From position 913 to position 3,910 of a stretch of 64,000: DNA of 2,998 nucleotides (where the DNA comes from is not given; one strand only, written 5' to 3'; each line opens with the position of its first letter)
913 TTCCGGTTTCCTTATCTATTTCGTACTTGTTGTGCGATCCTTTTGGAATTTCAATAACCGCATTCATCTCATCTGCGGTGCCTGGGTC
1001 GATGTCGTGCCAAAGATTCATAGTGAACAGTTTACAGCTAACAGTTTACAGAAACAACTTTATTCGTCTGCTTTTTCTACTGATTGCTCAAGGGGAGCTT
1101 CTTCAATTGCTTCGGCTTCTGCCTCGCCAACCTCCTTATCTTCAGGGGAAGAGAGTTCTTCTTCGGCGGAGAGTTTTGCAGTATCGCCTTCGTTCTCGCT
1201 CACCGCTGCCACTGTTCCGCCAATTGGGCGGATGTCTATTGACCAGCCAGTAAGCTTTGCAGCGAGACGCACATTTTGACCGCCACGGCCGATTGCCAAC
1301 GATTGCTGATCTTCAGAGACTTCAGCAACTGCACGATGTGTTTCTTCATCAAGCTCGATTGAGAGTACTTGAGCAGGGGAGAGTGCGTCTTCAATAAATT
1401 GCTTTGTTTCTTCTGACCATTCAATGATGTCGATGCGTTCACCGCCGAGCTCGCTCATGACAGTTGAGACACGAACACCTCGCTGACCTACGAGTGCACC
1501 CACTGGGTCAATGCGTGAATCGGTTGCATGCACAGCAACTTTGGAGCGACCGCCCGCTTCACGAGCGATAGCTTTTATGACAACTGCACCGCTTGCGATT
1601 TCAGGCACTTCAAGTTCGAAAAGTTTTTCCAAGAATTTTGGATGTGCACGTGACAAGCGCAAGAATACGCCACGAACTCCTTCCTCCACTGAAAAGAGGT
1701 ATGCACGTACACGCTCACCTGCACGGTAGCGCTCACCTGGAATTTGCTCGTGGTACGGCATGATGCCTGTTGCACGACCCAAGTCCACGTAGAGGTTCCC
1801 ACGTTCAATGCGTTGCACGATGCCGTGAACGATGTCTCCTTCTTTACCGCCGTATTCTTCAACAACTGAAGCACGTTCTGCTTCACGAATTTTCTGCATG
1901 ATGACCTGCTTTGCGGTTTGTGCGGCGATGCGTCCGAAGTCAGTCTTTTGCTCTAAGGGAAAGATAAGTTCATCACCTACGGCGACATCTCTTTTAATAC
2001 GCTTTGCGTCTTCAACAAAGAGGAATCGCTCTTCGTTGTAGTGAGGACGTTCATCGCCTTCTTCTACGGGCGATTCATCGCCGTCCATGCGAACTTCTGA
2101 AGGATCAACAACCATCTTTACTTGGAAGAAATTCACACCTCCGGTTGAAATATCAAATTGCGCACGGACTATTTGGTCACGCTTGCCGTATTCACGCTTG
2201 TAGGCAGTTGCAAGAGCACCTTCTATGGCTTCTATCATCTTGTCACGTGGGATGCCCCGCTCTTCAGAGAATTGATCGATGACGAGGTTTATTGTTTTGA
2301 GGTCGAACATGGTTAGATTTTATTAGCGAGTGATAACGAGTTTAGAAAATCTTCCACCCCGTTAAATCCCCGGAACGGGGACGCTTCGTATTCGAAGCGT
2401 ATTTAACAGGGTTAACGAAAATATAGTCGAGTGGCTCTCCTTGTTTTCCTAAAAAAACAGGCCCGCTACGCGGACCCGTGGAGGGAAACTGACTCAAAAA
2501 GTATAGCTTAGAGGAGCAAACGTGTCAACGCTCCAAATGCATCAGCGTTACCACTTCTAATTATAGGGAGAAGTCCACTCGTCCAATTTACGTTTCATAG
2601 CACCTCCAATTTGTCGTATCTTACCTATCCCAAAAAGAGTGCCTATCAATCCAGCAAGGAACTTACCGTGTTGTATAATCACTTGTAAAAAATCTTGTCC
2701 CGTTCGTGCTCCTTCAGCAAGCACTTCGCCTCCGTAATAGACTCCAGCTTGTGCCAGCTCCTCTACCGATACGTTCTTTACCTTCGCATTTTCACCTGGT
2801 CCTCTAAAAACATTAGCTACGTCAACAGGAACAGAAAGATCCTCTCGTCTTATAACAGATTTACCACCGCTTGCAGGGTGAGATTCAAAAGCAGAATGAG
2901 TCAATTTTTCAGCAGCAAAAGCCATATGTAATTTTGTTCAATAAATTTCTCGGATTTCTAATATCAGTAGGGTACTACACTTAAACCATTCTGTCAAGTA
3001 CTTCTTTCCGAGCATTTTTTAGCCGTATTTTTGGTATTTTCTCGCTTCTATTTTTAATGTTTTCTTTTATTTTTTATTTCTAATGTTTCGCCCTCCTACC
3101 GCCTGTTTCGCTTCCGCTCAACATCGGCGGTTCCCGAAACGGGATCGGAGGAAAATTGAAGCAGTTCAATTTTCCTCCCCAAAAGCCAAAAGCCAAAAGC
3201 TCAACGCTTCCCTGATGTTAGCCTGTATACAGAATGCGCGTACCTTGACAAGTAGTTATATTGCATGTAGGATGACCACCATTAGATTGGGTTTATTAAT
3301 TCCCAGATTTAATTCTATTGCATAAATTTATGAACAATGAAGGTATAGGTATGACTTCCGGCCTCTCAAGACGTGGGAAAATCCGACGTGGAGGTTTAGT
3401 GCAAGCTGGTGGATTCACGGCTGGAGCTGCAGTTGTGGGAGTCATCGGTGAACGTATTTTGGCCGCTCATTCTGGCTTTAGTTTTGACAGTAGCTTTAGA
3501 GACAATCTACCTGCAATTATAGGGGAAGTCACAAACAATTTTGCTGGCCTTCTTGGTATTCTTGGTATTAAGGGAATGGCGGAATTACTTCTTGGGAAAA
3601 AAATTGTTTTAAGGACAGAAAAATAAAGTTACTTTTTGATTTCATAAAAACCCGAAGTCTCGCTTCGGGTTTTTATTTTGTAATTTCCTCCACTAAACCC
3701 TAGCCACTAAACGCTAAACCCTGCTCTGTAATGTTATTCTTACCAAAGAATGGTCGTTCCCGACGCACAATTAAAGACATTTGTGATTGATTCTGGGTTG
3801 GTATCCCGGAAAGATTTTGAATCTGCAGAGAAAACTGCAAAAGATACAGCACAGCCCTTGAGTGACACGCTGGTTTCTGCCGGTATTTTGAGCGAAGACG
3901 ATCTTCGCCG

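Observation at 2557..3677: Divergent pair of glycine-zipper small proteins with related promoter-like motifs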

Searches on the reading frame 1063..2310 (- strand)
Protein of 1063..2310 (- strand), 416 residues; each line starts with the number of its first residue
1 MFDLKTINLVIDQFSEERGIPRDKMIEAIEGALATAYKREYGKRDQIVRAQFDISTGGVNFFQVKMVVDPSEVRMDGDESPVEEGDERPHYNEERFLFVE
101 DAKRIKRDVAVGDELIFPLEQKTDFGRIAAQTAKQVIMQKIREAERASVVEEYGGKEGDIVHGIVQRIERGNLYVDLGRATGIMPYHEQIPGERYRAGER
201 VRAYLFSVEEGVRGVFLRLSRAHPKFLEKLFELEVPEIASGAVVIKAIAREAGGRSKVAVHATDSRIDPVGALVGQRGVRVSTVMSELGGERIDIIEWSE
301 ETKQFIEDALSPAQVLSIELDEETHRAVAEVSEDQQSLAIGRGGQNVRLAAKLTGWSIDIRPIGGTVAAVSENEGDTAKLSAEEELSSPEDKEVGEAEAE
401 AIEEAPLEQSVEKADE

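Call 19: find_related_loci(query=window:1063-2310:-, collection=genome_contigs, flank=6000)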
Query window:1063-2310:- (416 aa) in genome_contigs; peptide patterns used: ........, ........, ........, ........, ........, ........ (x = any residue, [..] = any of these).
599 stretches matched a pattern (row limit reached: there are more); 542 encode a relative of the query (tblastn E <= 1e-3); the best 80 are kept; 80 distinct loci.
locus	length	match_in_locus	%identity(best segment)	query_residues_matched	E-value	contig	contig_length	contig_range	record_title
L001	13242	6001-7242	94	1-415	0e+0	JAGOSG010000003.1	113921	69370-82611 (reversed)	MAG: Candidatus Paceibacterota bacterium isolate Gw_Eff_bin_311 Gw_Eff_191_length_113921_cov_26.156898, whole genome sho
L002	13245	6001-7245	93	1-415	0e+0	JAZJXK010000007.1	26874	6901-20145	MAG: Patescibacteria group bacterium isolate ADI_H1L2_2_122_18_3-bin007_1 ADIH1L22_B007_1_000000000007, whole genome sho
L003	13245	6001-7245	94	1-415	0e+0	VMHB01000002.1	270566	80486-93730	MAG: Parcubacteria group bacterium Greene0714_7 Greene07147_scaffold_229, whole genome shotgun sequence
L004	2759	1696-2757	85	1-354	0e+0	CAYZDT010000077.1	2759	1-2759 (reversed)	MAG TPA_asm: uncultured Candidatus Saccharibacteria bacterium isolate binchicken_co128_363 genome assembly, contig: NODE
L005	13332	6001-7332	70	1-416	0e+0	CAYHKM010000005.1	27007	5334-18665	MAG TPA_asm: uncultured Candidatus Saccharibacteria bacterium isolate ERP119705_co13_646 genome assembly, contig: NODE_2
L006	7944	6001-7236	73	2-413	0e+0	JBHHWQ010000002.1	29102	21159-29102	MAG: Candidatus Paceibacteria bacterium isolate S.2.sp1_bin.25 NODE_171_length_29102_cov_8.396323, whole genome shotgun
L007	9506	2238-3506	68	2-413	0e+0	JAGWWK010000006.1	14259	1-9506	MAG: Patescibacteria group bacterium isolate REEB441 contig-150_7801, whole genome shotgun sequence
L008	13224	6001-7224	70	1-414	0e+0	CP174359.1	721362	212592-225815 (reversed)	MAG: Patescibacteria group bacterium UBA2163 chromosome, complete genome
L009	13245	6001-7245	68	2-414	0e+0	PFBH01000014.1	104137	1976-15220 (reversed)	MAG: Candidatus Kaiserbacteria bacterium CG10_big_fil_rev_8_21_14_0_10_45_20 CG10_8_21_14_0.10_scaffold_137_c, whole gen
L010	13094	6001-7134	69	1-375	3e-175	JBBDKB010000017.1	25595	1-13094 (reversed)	MAG: Candidatus Paceibacterota bacterium isolate LejiaA_45_34 Lejia_A_2958_length_25595_cov_22, whole genome shotgun seq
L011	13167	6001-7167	68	2-383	2e-174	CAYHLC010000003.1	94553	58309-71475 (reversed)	MAG TPA_asm: uncultured Candidatus Saccharibacteria bacterium isolate ERP119705_co13_82 genome assembly, contig: NODE_26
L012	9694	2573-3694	70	1-375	5e-173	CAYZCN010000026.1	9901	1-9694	MAG TPA_asm: uncultured Candidatus Saccharibacteria bacterium isolate binchicken_co46_16 genome assembly, contig: NODE_1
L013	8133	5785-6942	65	1-387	7e-168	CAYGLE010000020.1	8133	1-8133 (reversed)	MAG TPA_asm: uncultured Candidatus Saccharibacteria bacterium isolate ERP113451_co3_98 genome assembly, contig: NODE_774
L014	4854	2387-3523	67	1-377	1e-171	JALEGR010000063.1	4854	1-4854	MAG: Candidatus Paceibacterota bacterium isolate CC_bin16 k97_217826, whole genome shotgun sequence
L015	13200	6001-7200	66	1-400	6e-168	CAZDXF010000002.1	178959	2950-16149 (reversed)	MAG TPA_asm: uncultured Candidatus Saccharibacteria bacterium isolate SRP329715_co1_365 genome assembly, contig: NODE_61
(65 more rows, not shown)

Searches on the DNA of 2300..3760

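Call 36: search_rna_families(source=window, start=2300, end=3760, threshold=evalue, max_evalue=5)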
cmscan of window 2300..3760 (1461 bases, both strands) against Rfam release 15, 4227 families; matches with E-value up to 5: 11.
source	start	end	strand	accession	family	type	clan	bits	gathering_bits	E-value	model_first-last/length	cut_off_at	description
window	3611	3681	+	RF02064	STnc370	Gene; sRNA;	-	27.8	54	0.36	1-71/71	no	Enterobacterial sRNA STnc370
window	3607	3682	+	RF01772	rnk_pseudo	Cis-reg; leader;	-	24.2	55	0.19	1-108/108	no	Pseudomonas rnk leader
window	3617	3680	+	RF01485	rli61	Cis-reg;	-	22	50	0.39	1-106/106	no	Listeria sRNA rli61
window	3643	3696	-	RF02891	AgrB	Gene; antisense;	-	21.2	40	1.1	1-84/84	no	ArsR-gov region gene B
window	3597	3699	-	RF01770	rimP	Cis-reg; leader;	-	21.1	47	1.4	1-102/102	no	Gammaprotebacteria rimP leader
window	3642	3704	-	RF00116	C0465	Gene; sRNA;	-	19.5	40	1.5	1-78/78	no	C0465 RNA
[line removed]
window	3644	3676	-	RF00506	Thr_leader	Cis-reg; leader;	-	18.1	55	2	81-115/118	no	Threonine operon leader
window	3168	3212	-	RF03071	Sodium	Cis-reg; riboswitch;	-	14.9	40.5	4.5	1-55/55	no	Na+ riboswitch aptamer (DUF1646)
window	3604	3628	+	RF00180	REN-SRE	Cis-reg;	-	14.3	41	2.3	1-26/37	no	Renin stability regulatory element (REN-SRE)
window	3620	3675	+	RF01494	rliD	Gene; antisense;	-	12.2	50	1.6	1-327/327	no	Listeria sRNA rliD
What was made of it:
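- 3085..3178 (.): 94-nt GC-rich multi-hairpin element. It is present only in the window, L001 and L003, and is 94-97% identical there, while the flanking spacer is 62-71% identical. It is absent from the other relatives, so it reads as an inserted element rather than part of either gene. No Rfam hit (call 36).
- No Rfam family fits; the sub-threshold matches lie only on the terminator hairpin (call 36).
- Tried and rejected: Rfam found only sub-threshold hits on the B terminator (call 36).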
